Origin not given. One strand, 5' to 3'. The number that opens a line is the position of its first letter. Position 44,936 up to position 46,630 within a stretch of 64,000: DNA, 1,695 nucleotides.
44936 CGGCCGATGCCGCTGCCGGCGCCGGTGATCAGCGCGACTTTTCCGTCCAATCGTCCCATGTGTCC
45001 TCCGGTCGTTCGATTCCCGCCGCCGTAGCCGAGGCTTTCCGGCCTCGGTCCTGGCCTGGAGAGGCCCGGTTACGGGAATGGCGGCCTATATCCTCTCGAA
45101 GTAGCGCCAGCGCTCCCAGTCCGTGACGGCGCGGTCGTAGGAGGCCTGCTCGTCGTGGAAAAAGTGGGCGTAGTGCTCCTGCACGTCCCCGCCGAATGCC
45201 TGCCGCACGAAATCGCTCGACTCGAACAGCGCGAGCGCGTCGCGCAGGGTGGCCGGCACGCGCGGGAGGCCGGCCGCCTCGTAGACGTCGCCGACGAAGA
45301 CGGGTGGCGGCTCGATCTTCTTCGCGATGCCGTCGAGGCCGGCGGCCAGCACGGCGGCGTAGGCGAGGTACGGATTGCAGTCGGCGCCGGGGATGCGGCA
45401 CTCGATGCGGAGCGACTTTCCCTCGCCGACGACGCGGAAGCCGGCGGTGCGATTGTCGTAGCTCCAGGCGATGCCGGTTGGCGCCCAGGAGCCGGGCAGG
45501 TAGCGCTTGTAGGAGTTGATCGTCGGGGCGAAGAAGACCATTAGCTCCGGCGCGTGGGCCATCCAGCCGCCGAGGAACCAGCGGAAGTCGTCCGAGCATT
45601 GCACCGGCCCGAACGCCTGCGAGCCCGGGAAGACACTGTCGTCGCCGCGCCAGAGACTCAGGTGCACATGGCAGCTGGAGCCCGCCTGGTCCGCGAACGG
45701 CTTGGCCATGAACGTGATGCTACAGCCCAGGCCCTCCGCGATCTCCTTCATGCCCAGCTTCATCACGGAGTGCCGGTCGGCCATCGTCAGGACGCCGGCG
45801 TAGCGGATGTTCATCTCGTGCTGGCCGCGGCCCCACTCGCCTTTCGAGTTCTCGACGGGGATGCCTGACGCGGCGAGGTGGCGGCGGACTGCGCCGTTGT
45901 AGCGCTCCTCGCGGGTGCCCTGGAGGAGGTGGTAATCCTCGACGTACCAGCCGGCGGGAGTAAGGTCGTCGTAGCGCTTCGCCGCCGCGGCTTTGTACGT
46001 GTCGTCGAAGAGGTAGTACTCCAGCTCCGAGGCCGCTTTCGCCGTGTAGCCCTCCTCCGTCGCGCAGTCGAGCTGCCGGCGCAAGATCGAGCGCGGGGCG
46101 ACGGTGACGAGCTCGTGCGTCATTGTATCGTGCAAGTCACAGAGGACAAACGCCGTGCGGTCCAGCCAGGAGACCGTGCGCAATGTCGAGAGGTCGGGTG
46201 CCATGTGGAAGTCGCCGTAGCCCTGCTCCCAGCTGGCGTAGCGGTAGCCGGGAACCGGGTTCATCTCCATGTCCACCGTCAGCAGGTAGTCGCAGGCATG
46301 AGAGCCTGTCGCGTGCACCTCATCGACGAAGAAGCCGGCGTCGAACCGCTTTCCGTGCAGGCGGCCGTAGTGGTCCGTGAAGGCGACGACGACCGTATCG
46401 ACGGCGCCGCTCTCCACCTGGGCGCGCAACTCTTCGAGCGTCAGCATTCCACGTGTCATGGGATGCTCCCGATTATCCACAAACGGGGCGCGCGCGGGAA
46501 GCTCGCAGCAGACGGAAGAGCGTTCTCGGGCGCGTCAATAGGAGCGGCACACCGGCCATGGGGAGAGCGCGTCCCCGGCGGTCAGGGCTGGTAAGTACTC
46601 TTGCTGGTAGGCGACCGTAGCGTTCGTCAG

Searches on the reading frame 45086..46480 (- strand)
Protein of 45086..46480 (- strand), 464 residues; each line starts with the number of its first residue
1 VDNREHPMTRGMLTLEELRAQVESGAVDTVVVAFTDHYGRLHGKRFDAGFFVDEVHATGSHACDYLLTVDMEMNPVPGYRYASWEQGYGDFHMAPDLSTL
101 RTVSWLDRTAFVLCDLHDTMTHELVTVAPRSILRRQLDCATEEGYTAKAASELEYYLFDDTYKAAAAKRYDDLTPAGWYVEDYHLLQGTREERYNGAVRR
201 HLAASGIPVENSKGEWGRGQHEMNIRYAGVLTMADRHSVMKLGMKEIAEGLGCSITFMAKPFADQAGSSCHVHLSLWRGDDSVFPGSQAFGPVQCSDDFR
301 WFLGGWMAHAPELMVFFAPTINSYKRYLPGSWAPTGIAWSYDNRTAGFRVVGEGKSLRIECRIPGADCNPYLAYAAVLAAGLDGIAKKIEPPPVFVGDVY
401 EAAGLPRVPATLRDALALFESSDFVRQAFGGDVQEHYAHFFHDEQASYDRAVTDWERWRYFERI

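Call 7: search_protein_families(library=pfam, proteins=[window:45086-46480:-], max_evalue=0.01)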
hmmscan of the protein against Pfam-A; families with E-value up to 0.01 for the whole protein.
window:45086-46480:- (464 aa): 1 family
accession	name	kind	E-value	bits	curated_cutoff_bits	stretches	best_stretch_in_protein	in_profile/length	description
PF00120.29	Gln-synt_C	-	2e-95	320.2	24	1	128-460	3-344/344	Glutamine synthetase, catalytic domain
